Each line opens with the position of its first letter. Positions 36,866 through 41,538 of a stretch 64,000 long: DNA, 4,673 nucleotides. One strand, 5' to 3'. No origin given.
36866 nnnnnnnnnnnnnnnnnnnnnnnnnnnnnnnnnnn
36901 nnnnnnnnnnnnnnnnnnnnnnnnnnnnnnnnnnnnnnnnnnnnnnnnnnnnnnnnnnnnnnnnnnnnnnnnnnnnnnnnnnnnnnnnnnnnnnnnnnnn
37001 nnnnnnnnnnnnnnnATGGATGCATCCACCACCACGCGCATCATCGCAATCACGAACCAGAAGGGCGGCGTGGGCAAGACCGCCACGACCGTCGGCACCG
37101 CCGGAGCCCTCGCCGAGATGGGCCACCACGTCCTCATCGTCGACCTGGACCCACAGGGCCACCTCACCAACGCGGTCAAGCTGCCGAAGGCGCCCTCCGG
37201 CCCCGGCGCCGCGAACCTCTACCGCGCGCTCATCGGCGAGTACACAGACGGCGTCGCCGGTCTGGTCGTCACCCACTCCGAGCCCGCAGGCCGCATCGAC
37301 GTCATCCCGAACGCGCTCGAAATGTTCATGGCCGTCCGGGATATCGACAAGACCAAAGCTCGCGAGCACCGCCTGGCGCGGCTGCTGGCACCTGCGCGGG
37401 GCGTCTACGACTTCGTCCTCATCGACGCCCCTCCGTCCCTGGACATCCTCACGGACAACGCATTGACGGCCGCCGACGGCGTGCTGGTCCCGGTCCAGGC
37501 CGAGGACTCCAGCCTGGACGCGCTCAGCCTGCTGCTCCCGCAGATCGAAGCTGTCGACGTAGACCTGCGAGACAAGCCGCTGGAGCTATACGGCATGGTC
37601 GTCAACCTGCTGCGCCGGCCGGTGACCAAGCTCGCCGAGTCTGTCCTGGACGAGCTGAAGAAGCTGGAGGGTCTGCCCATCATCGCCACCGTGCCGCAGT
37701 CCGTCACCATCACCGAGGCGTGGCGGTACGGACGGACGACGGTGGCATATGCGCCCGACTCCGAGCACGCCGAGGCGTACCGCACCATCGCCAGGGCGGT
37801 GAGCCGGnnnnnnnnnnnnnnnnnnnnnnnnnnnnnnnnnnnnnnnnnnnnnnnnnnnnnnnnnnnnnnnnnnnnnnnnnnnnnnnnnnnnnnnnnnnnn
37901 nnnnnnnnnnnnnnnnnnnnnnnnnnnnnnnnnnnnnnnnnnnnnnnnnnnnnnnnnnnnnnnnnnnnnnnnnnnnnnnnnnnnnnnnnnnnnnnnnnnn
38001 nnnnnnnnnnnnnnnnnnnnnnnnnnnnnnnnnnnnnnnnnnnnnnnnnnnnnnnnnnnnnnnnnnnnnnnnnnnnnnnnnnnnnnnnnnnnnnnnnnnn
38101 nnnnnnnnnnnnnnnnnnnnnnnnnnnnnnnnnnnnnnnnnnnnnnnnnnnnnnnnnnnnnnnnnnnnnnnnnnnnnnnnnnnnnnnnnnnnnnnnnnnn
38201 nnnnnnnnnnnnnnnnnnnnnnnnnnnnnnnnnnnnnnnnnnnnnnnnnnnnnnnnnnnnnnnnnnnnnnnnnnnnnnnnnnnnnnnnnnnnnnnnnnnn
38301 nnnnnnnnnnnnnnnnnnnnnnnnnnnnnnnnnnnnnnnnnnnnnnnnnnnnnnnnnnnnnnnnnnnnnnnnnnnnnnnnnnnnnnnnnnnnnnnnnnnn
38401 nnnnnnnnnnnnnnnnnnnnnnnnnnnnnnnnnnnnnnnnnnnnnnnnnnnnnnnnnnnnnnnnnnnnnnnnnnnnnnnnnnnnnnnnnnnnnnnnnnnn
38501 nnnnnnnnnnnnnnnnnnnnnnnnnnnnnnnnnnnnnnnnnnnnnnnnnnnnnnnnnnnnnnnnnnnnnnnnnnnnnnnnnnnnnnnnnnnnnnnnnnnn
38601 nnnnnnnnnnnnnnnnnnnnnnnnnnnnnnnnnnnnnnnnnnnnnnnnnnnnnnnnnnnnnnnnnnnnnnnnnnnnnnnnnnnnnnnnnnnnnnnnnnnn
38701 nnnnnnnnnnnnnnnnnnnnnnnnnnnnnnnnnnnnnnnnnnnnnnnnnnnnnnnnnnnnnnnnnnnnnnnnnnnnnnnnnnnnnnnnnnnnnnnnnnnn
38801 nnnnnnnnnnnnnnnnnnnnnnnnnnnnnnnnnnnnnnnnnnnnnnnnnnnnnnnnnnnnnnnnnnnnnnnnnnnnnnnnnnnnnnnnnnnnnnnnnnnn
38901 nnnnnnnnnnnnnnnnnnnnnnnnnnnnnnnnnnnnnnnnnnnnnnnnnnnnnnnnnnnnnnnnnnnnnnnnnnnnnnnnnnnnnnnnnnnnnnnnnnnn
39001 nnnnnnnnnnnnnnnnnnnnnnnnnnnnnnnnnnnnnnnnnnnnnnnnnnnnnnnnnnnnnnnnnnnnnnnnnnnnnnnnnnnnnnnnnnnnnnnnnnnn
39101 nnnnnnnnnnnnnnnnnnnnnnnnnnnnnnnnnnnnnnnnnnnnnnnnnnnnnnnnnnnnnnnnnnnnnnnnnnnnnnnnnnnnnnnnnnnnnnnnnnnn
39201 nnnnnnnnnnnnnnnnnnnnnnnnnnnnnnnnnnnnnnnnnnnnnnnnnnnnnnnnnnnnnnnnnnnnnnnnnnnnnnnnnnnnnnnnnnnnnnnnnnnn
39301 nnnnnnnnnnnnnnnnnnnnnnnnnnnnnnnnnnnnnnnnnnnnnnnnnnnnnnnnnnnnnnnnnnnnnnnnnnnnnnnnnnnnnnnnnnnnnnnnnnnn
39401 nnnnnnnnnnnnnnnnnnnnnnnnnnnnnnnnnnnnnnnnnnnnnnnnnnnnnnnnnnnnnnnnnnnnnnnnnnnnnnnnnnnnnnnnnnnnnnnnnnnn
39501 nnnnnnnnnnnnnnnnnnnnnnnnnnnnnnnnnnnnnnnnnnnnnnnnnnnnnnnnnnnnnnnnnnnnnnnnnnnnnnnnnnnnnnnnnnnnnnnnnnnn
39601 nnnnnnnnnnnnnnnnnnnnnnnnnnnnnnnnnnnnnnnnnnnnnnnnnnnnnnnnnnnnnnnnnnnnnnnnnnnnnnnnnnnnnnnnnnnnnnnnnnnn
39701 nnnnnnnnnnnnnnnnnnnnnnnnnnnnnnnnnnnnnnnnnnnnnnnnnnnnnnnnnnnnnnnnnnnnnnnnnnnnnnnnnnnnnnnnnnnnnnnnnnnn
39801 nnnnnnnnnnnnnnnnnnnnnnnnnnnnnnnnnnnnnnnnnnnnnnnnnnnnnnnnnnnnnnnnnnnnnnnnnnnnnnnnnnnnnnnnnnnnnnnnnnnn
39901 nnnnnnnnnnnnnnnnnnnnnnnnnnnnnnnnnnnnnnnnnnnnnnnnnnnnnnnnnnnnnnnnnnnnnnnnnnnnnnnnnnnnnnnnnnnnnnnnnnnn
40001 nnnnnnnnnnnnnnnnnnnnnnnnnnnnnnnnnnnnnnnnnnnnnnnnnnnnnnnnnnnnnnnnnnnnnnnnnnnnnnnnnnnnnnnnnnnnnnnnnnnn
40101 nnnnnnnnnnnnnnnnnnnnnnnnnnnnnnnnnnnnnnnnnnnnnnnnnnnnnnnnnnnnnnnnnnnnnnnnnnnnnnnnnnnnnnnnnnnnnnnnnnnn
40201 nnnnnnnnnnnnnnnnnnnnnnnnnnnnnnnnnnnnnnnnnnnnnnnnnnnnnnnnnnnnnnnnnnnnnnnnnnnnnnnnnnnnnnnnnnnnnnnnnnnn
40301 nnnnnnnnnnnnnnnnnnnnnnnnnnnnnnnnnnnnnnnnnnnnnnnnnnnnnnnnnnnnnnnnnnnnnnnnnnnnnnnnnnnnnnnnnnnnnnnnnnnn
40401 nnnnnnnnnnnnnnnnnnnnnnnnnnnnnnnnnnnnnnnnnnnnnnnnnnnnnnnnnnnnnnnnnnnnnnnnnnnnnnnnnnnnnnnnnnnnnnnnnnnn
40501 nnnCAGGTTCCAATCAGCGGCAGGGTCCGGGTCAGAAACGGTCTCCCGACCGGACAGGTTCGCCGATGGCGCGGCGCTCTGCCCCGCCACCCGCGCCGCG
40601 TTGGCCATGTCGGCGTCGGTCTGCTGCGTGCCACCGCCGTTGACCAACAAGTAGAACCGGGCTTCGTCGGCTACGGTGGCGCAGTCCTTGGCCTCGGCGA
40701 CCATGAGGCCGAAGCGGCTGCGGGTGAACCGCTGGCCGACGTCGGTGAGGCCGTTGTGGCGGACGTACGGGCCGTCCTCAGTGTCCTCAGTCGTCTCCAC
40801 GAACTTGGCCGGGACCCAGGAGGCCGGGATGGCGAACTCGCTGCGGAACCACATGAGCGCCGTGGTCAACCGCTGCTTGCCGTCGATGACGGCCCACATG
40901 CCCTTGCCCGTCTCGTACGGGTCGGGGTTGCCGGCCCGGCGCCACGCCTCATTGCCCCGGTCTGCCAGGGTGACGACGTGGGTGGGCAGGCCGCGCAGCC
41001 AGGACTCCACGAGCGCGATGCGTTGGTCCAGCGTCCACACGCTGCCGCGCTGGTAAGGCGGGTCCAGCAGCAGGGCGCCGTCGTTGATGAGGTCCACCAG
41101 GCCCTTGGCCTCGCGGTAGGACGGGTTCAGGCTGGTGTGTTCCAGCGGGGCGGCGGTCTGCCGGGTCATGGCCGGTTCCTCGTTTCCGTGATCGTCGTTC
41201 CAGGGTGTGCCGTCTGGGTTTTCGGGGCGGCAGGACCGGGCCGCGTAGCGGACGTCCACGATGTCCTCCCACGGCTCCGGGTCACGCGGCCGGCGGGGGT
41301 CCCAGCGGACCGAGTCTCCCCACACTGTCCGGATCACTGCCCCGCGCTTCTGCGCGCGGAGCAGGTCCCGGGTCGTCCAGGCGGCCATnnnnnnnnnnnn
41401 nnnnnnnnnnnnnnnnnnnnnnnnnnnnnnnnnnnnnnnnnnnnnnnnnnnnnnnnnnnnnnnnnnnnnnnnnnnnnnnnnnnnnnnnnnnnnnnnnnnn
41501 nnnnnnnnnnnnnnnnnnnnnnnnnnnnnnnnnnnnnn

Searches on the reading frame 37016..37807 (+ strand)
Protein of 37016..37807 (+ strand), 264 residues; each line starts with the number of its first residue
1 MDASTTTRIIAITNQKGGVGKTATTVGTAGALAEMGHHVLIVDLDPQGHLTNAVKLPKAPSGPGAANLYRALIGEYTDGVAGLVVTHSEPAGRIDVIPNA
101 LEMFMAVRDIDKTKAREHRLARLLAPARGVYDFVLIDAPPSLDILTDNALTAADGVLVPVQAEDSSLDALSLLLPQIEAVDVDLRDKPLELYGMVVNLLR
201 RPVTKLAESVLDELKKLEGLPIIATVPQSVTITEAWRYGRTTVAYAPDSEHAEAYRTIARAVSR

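Call 35: search_protein_families(library=phrogs, proteins=[window:37016-37807:+], max_evalue=0.00001)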
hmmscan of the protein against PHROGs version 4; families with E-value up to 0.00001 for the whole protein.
window:37016-37807:+ (264 aa): 1 family
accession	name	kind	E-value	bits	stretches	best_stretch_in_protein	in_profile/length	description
phrog_164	-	DNA, RNA and nucleotide metabolism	6e-50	171.7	1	3-262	220-469/500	ParA-like partition protein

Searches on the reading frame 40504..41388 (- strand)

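Call 35: search_protein_families(library=phrogs, proteins=[window:40504-41388:-], max_evalue=0.00001)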
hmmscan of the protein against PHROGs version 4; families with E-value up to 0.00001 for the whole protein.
window:40504-41388:- (295 aa): 2 families
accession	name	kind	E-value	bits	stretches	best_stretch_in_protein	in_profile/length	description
phrog_1583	-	unknown function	3.2e-25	89.7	1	86-267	15-174/417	-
phrog_2598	-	unknown function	5.2e-13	49.8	1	90-182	30-106/352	-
